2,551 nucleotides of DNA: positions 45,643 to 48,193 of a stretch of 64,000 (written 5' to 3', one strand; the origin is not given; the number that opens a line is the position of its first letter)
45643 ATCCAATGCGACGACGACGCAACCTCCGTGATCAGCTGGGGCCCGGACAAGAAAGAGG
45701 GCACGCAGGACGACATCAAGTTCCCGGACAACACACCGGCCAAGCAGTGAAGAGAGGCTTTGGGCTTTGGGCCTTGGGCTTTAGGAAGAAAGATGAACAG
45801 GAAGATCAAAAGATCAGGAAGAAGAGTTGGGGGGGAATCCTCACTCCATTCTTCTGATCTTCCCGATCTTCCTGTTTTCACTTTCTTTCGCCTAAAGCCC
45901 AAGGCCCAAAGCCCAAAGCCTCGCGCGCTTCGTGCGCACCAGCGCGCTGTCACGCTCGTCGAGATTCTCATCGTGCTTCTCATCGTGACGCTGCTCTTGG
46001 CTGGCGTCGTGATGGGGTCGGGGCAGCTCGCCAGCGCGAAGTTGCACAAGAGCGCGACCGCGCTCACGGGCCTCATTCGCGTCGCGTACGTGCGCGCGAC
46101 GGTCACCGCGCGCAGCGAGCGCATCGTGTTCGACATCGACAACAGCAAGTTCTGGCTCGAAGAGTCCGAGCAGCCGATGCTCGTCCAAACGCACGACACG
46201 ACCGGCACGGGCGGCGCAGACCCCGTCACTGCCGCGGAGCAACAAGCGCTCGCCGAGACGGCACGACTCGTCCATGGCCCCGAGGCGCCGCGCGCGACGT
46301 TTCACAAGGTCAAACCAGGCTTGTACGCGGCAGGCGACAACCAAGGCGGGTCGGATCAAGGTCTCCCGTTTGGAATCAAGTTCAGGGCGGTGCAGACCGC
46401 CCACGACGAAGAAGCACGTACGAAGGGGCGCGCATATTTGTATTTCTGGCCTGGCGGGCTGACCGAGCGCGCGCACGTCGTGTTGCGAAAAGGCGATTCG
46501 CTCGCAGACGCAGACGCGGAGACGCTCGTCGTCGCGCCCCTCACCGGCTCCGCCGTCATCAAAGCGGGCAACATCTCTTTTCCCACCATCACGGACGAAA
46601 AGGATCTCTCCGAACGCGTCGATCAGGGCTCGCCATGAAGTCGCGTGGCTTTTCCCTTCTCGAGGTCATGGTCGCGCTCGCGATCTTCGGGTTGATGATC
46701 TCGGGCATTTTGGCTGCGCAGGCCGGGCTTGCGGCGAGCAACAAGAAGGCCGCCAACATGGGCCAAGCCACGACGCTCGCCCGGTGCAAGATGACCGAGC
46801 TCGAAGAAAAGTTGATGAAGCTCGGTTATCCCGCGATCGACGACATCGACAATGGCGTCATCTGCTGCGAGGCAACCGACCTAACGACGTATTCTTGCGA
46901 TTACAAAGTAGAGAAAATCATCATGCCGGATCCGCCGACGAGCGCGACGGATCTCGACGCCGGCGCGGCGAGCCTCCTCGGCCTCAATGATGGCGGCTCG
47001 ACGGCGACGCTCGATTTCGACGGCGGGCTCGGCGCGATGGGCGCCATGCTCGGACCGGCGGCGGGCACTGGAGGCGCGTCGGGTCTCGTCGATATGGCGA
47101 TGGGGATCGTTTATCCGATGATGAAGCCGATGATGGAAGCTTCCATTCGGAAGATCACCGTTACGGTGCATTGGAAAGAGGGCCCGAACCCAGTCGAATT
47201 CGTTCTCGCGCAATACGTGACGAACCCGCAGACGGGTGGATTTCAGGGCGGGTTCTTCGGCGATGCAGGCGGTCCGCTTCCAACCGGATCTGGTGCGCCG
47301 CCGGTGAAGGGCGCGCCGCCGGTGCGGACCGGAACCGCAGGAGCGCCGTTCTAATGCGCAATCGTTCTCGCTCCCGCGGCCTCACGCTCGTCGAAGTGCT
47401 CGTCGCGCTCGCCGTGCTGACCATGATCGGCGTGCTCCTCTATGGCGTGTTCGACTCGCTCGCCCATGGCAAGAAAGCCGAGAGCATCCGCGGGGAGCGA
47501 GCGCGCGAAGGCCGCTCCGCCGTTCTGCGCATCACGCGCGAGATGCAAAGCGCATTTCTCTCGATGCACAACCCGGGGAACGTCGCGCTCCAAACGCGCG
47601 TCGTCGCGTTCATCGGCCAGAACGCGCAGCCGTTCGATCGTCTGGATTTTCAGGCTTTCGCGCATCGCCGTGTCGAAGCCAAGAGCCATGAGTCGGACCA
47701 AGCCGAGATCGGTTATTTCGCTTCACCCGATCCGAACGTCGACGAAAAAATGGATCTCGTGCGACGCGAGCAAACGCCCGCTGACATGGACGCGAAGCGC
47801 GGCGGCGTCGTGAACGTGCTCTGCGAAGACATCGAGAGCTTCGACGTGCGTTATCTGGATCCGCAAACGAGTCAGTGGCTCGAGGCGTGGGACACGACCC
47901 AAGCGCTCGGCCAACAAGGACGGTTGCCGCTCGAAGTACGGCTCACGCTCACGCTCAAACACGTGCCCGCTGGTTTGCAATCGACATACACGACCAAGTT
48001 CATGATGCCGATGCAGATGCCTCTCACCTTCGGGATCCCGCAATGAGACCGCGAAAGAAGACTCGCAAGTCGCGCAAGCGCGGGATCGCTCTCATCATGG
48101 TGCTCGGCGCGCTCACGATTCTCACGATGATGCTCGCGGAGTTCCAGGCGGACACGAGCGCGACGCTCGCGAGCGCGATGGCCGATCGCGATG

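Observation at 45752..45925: Large compound hairpin (32-bp perfect outer inverted repeat plus inner stem) inserted directly after the major pseudopilin gene and swallowing the gspH start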

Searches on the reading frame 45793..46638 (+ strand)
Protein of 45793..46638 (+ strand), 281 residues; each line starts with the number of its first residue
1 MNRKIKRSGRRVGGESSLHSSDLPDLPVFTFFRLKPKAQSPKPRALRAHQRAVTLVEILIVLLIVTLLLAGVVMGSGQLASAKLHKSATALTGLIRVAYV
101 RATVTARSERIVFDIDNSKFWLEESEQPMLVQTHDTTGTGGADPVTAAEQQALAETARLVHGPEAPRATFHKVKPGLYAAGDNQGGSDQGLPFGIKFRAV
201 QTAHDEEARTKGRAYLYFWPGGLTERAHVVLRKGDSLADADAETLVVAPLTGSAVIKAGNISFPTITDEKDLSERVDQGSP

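Call 9: find_related_loci(query=window:45949-46635:+, collection=genome_contigs, flank=6000)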
Query window:45949-46635:+ (229 aa) in genome_contigs; peptide patterns used: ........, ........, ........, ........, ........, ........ (x = any residue, [..] = any of these).
290 stretches matched a pattern; 202 encode a relative of the query (tblastn E <= 1e-3); the best 80 are kept; 80 distinct loci.
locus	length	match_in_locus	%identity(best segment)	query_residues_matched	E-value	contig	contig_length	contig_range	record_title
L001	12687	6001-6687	81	1-229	8e-124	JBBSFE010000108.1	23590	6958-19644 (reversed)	MAG: Polyangiales bacterium isolate LS1_sbin.79 LS1_sbin.79_K_230629_L_23590_cov_14.0451, whole genome shotgun sequence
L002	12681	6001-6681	77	1-227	2e-118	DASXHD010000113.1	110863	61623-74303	MAG TPA_asm: Polyangiaceae bacterium isolate SMAG_U5184 k141_3938438, whole genome shotgun sequence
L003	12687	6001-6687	82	1-229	4e-118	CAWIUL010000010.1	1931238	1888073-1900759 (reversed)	MAG: uncultured delta proteobacterium isolate MFD01872.bin.1.328 genome assembly, contig: contig_28112, whole genome sho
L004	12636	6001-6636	76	16-227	5e-106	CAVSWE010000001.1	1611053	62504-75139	MAG: uncultured delta proteobacterium isolate MFD05705.bin.2.131 genome assembly, contig: contig_10082, whole genome sho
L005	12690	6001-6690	67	1-229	4e-100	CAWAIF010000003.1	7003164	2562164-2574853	MAG: uncultured delta proteobacterium isolate MFD02416.bin.1.98 genome assembly, contig: contig_8404, whole genome shotg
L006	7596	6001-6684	58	1-228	9e-86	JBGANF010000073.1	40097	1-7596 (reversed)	MAG: Polyangiaceae bacterium isolate MAG_AAO_H10.108 AAOH10-108_opera_contig_3676, whole genome shotgun sequence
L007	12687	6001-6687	58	1-228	4e-83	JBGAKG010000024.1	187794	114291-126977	MAG: Polyangiaceae bacterium isolate MAG_AAO_H125.35 AAOH125-35_opera_contig_351, whole genome shotgun sequence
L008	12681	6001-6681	56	1-227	1e-81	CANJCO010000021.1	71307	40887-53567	MAG: Myxococcales bacterium isolate RH-23may17-1049 genome assembly, contig: RH-23may17-C2601, whole genome shotgun sequ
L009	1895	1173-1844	58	1-227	1e-84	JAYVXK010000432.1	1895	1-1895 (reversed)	MAG: Myxococcales bacterium isolate GL85_DN_concoct_3 GL85_DN_concoct_3_431, whole genome shotgun sequence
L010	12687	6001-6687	55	1-229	3e-76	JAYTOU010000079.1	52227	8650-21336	MAG: Myxococcales bacterium isolate GFS_4219 GFS_4219_78, whole genome shotgun sequence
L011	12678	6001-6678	55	1-227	4e-76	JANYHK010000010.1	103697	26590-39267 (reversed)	MAG: Myxococcales bacterium isolate GL140_1_metabinner_44 GL140_1_k141_1634311, whole genome shotgun sequence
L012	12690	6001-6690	54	1-227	2e-74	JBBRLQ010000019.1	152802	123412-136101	MAG: Polyangiales bacterium isolate La1_maxbin2.053 LA1C_X2.053_k141_2156673L_152802_cov_15.9959, whole genome shotgun s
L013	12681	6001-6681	52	1-228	3e-74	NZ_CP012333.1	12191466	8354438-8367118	Labilithrix luteola strain DSM 27648 chromosome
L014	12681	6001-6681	51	1-228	2e-73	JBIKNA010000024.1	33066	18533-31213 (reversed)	MAG: Polyangiaceae bacterium isolate ME2014-09-17_3300042434_group5_bin80 Rohwer_bin1490_scaffold_386_c1, whole genome s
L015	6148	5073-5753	51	1-227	7e-73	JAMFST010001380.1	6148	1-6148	MAG: Labilithrix luteola isolate NGEE_A_bin2 k127_1873681, whole genome shotgun sequence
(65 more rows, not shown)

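Call 37: find_encoding_contigs(protein=window:45793-46638:+, flank=4000, max_places=10)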
Protein window:45793-46638:+ (281 aa): no gene with exactly this product is on record in the collection.

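Call 39: find_homologous_proteins(query=window:45793-46635:+, max_evalue=1e-40)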
Query window:45793-46635:+ (281 aa): 421 proteins with E <= 1e-40 among 4630 candidates; the best 120 are listed.
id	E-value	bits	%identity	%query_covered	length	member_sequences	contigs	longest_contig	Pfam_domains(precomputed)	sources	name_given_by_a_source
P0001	2.2e-179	612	100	100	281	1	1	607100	-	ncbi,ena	-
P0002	5.4e-122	424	84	81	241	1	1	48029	PF07963.18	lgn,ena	-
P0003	7.9e-120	417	80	85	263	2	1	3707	PF07963.18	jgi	jgi:general secretion pathway protein H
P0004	9.8e-120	417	80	84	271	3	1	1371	PF07963.18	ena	-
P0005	4.3e-119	415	79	86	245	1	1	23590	-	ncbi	-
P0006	1.4e-117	410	80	84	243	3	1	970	PF07963.18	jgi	jgi:general secretion pathway protein H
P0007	2.4e-117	409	81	81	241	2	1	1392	PF07963.18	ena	-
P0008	8.2e-117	407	72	95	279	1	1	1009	-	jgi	jgi:general secretion pathway protein H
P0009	8.4e-117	407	83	75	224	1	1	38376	-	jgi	jgi:general secretion pathway protein H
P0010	4.0e-116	405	78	84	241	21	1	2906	PF07963.18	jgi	jgi:general secretion pathway protein H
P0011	4.0e-116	405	79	84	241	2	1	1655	PF07963.18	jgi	jgi:general secretion pathway protein H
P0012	1.0e-115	404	83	75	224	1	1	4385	-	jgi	jgi:general secretion pathway protein H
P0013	1.6e-115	403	79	81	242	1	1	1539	PF07963.18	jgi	jgi:general secretion pathway protein H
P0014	8.1e-115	401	76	85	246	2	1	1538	PF07963.18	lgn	-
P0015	1.2e-114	400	77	85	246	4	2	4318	PF07963.18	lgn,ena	-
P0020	4.4e-114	398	76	84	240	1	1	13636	PF07963.18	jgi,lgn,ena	-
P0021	2.1e-113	396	69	100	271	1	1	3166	PF07963.18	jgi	jgi:general secretion pathway protein H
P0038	3.1e-89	317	77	70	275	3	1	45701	PF07963.18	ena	-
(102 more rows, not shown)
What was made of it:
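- Checked: A public annotation of the same sequence calls the gene from ATG 45793 (P0001, 281 aa, 100% identical; call 39).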

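Call 42: find_encoding_contigs(protein=P0002, flank=3000, max_places=3)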
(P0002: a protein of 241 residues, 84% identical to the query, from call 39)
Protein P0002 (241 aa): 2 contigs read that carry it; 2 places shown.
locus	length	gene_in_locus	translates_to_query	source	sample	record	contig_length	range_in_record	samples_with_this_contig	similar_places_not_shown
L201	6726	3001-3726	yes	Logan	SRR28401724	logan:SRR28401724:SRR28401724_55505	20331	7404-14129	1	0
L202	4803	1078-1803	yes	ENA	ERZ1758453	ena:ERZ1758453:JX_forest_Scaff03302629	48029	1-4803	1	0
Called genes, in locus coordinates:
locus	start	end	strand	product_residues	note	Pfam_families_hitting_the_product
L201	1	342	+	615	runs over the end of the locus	PF05157:MshEN, PF00437:T2SSE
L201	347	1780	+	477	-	PF00482:T2SSF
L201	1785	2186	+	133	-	PF08334:T2SSG (weak)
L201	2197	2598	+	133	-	PF07963:N_methyl (weak)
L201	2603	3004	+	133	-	-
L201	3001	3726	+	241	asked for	PF07963:N_methyl (weak)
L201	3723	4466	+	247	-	PF07963:N_methyl (weak)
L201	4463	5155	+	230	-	PF07963:N_methyl (weak), PF11612:T2SSJ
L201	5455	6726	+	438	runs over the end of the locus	PF21687:T2SSK_1st (faint)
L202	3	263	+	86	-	?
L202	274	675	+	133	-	PF07963:N_methyl (weak)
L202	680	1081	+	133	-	-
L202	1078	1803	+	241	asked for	PF07963:N_methyl (weak)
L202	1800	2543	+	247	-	PF07963:N_methyl (weak)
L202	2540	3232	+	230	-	PF07963:N_methyl (weak), PF11612:T2SSJ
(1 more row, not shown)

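Call 43: find_encoding_contigs(protein=P0021, flank=3000, max_places=3)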
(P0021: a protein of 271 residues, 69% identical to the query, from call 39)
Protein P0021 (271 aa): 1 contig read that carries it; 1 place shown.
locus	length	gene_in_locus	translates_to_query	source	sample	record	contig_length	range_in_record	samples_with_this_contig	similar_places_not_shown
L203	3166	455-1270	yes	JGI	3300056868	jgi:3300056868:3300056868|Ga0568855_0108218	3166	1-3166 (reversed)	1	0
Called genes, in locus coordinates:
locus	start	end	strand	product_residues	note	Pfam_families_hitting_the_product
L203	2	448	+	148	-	?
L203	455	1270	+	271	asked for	PF07963:N_methyl (weak)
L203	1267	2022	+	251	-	PF07963:N_methyl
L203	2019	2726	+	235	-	PF07963:N_methyl (weak), PF11612:T2SSJ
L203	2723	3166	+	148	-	?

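Call 58: find_encoding_contigs(protein=P0013, flank=1500, max_places=2)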
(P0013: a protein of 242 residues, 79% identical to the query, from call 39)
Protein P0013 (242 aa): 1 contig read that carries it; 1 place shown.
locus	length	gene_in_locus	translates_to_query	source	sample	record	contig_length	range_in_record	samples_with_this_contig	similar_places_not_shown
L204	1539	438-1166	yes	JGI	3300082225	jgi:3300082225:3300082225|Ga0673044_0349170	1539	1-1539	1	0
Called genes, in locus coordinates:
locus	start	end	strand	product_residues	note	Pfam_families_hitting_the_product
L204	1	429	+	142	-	?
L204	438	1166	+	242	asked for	PF07963:N_methyl (weak)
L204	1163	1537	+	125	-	?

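Call 59: find_encoding_contigs(protein=P0020, flank=1500, max_places=2)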
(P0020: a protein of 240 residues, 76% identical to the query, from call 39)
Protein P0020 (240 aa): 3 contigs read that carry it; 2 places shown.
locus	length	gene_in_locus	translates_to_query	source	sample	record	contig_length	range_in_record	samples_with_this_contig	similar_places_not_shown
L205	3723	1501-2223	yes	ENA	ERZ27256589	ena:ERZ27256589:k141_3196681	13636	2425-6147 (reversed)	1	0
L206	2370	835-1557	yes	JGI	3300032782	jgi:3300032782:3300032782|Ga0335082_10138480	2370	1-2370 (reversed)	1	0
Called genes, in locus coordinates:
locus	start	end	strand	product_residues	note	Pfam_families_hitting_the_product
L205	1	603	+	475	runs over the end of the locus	PF00482:T2SSF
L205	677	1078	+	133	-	PF08334:T2SSG (weak)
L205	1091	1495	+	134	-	PF07963:N_methyl (weak)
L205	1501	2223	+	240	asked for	PF07963:N_methyl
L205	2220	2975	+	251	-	PF07963:N_methyl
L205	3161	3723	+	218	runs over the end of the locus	PF11612:T2SSJ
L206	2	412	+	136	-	?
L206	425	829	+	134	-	PF07963:N_methyl (weak)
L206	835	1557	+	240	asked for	PF07963:N_methyl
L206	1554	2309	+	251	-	PF07963:N_methyl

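Call 60: find_encoding_contigs(protein=P0038, flank=3000, max_places=2)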
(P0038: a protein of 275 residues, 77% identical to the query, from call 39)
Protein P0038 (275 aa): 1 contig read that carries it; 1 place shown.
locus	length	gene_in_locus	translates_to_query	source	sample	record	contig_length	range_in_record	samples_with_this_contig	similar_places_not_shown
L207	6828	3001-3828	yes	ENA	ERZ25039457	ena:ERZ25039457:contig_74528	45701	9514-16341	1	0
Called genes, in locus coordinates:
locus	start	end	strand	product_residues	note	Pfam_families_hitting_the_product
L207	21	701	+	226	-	PF00437:T2SSE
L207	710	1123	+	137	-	PF00482:T2SSF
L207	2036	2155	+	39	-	-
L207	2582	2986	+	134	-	PF07963:N_methyl (weak)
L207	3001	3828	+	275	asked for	PF07963:N_methyl (weak)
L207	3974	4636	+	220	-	-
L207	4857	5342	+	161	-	PF11612:T2SSJ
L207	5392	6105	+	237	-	-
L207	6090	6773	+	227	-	-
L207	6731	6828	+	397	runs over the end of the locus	PF11104:PilM_2, PF05134:T2SSL (weak)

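Call 83: search_protein_families(library=pfam, proteins=[window:45793-46635:+], max_evalue=0.01)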
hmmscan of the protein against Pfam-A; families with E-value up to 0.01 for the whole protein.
window:45793-46635:+ (281 aa): 1 family
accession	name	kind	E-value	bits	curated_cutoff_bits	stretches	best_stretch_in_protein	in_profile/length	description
PF07963.17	N_methyl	-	5.4e-05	23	21.2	1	48-72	2-26/27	Prokaryotic N-terminal methylation motif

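Call 84: search_protein_families(library=ncbifam, proteins=[window:45793-46635:+], max_evalue=0.01)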
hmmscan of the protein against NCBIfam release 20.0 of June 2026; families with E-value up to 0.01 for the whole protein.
window:45793-46635:+ (281 aa): 6 families
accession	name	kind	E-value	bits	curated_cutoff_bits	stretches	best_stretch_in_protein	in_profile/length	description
TIGR01708.2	typeII_sec_gspH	equivalog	6.2e-07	29.6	80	1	53-127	4-79/169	type II secretion system minor pseudopilin GspH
TIGR02596.1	TIGR02596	subfamily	0.00041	20.5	70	1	54-103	2-52/196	Verru_Chthon cassette protein D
NF040982.1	ComGD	equivalog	0.00071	20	70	1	51-127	2-79/139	competence type IV pilus minor pilin ComGD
NF007800.0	PRK10506.1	equivalog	0.0051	16.6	158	1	48-126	6-85/163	prepilin peptidase-dependent protein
NF040999.1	pilin_ComGC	equivalog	0.0059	16.8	75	1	51-69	2-20/84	competence type IV pilus major pilin ComGC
NF047827.1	T3SSXpsH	equivalog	0.0098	15.7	160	0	52-121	2-72/145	type II secretion system protein XpsH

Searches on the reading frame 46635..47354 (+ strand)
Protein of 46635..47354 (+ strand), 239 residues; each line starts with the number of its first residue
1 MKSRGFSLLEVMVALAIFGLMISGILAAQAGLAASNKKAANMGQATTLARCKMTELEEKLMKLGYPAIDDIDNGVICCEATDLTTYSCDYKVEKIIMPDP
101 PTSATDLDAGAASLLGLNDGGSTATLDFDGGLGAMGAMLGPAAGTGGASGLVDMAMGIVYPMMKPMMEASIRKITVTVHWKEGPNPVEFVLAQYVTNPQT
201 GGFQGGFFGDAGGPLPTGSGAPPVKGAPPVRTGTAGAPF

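Call 36: find_encoding_contigs(protein=window:46635-47354:+, flank=4000, max_places=10)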
Protein window:46635-47354:+ (239 aa): no gene with exactly this product is on record in the collection.

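Call 83: search_protein_families(library=pfam, proteins=[window:46635-47351:+], max_evalue=0.01)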
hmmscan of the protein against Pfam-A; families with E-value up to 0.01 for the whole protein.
window:46635-47351:+ (239 aa): 1 family
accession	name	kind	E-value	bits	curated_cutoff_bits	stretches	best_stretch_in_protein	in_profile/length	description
PF07963.17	N_methyl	-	4.8e-08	32.7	21.2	1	2-26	3-27/27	Prokaryotic N-terminal methylation motif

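Call 84: search_protein_families(library=ncbifam, proteins=[window:46635-47351:+], max_evalue=0.01)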
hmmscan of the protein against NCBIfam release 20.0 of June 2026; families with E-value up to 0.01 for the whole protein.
window:46635-47351:+ (239 aa): 7 families
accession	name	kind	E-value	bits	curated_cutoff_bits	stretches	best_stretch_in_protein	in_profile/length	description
TIGR02532.1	IV_pilin_GFxxxE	domain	1.3e-06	28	16.3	1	4-25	2-23/24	prepilin-type N-terminal cleavage/methylation domain-containing protein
TIGR01708.2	typeII_sec_gspH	equivalog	5.5e-06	26.5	80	1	3-36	1-34/169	type II secretion system minor pseudopilin GspH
NF041013.1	T4P_ComGE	equivalog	9.5e-06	25.6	49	1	2-54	2-54/83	competence type IV pilus minor pilin ComGE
NF047828.1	T3SSXpsI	equivalog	1.5e-05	25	150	1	4-54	2-52/132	type II secretion system protein XpsI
TIGR01707.1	gspI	equivalog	0.00027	21.4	44.35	1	5-56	1-52/101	type II secretion system minor pseudopilin GspI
NF007848.0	PRK10557.1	equivalog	0.0019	17.5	120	1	2-65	9-72/192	prepilin peptidase-dependent protein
TIGR01710.1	typeII_sec_gspG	equivalog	0.003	17.6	88.85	1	4-48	1-45/134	type II secretion system major pseudopilin GspG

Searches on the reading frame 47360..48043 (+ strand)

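Call 83: search_protein_families(library=pfam, proteins=[window:47360-48043:+], max_evalue=0.01)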
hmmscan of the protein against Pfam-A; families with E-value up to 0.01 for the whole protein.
window:47360-48043:+ (228 aa): 2 families
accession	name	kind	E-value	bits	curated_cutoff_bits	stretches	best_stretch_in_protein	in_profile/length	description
PF11612.13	T2SSJ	-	5.9e-11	43.3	28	1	80-202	22-133/140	Type II secretion system (T2SS), protein J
PF07963.17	N_methyl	-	9.3e-07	28.6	21.2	1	2-28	1-27/27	Prokaryotic N-terminal methylation motif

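Call 84: search_protein_families(library=ncbifam, proteins=[window:47360-48043:+], max_evalue=0.01)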
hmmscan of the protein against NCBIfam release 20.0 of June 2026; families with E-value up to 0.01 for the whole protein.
window:47360-48043:+ (228 aa): 7 families
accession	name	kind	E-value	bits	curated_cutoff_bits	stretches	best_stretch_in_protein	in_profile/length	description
TIGR01711.1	gspJ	equivalog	3.6e-10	40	64.85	1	6-201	1-181/192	type II secretion system minor pseudopilin GspJ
TIGR02532.1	IV_pilin_GFxxxE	domain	0.00035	20.3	16.3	1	6-27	2-23/24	prepilin-type N-terminal cleavage/methylation domain-containing protein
NF041013.1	T4P_ComGE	equivalog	0.00048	20.2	49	1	6-43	4-41/83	competence type IV pilus minor pilin ComGE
NF006453.0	PRK08808.1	equivalog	0.00075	18.6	295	0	2-65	3-65/211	type II secretion system protein J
TIGR02599.1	TIGR02599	subfamily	0.0014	18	256.5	1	7-68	1-62/361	Verru_Chthon cassette protein C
TIGR01707.1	gspI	equivalog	0.0051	17.3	44.35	0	7-25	1-19/101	type II secretion system minor pseudopilin GspI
NF041002.1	pilin_ComGF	equivalog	0.0067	16.7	80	1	6-40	2-36/139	competence type IV pilus minor pilin ComGF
